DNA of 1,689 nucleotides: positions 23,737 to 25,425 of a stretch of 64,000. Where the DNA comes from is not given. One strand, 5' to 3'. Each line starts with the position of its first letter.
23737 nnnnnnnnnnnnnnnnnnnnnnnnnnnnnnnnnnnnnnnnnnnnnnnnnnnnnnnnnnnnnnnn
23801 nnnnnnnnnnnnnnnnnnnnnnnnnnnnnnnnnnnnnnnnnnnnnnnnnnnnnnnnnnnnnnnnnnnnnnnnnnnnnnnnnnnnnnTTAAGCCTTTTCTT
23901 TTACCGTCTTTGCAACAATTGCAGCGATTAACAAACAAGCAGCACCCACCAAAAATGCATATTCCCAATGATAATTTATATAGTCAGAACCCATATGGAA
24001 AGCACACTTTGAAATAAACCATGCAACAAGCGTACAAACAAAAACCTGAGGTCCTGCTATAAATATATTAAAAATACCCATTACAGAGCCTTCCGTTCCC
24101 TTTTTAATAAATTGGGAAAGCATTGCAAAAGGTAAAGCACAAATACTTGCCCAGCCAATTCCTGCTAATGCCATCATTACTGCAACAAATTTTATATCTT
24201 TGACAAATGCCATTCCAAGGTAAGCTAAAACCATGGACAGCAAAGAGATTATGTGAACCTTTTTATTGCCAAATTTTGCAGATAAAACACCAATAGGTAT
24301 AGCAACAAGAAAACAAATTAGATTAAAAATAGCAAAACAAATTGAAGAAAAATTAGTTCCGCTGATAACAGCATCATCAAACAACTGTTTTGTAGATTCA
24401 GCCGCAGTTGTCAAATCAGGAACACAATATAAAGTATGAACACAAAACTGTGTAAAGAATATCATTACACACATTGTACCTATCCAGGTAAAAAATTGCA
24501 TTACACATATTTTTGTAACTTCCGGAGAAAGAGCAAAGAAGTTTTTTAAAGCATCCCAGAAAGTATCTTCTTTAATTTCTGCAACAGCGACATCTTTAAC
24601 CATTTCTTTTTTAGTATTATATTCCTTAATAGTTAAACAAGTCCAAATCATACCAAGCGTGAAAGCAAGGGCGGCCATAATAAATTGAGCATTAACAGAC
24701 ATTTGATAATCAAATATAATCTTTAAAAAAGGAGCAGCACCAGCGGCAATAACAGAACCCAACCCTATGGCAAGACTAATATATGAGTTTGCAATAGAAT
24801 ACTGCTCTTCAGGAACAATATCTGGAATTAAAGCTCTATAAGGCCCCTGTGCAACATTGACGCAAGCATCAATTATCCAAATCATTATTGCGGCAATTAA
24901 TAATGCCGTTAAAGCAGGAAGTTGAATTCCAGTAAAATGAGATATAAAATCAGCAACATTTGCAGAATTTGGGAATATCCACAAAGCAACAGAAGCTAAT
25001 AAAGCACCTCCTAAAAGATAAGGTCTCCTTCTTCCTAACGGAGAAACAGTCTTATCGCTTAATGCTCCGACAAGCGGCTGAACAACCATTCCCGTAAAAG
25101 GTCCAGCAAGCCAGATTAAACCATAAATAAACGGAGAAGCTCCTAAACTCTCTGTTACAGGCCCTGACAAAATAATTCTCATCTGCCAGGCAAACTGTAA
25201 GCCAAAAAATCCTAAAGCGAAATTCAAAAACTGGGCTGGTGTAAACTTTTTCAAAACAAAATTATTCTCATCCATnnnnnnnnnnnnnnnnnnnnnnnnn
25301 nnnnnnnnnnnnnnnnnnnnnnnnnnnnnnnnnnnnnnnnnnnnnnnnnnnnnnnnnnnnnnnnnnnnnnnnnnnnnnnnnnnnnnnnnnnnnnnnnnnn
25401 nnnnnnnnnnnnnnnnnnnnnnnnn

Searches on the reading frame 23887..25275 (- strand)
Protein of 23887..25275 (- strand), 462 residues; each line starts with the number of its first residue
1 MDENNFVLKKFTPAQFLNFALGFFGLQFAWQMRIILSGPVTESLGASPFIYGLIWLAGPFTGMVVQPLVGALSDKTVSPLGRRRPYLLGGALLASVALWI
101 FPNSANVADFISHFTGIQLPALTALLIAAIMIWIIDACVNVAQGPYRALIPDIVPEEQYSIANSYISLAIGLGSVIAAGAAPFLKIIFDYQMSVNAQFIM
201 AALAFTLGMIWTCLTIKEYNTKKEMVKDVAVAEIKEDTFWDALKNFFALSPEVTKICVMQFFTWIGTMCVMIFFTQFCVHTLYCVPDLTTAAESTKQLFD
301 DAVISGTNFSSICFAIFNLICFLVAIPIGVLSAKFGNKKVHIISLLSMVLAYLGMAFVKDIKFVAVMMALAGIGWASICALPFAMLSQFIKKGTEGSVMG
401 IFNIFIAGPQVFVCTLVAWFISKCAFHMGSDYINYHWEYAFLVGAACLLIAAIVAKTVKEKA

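Call 74: search_protein_families(library=pfam, proteins=[window:23887-25275:-], max_evalue=0.00001)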
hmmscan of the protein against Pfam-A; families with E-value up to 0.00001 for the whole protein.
window:23887-25275:- (462 aa): 2 families
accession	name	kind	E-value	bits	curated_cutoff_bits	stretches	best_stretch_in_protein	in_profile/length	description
PF07690.21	MFS_1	-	1.9e-33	116.3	33.4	2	20-405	2-338/347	Major Facilitator Superfamily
PF13347.12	MFS_2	-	1.6e-14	53.8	27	1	40-272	24-246/427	MFS/sugar transport protein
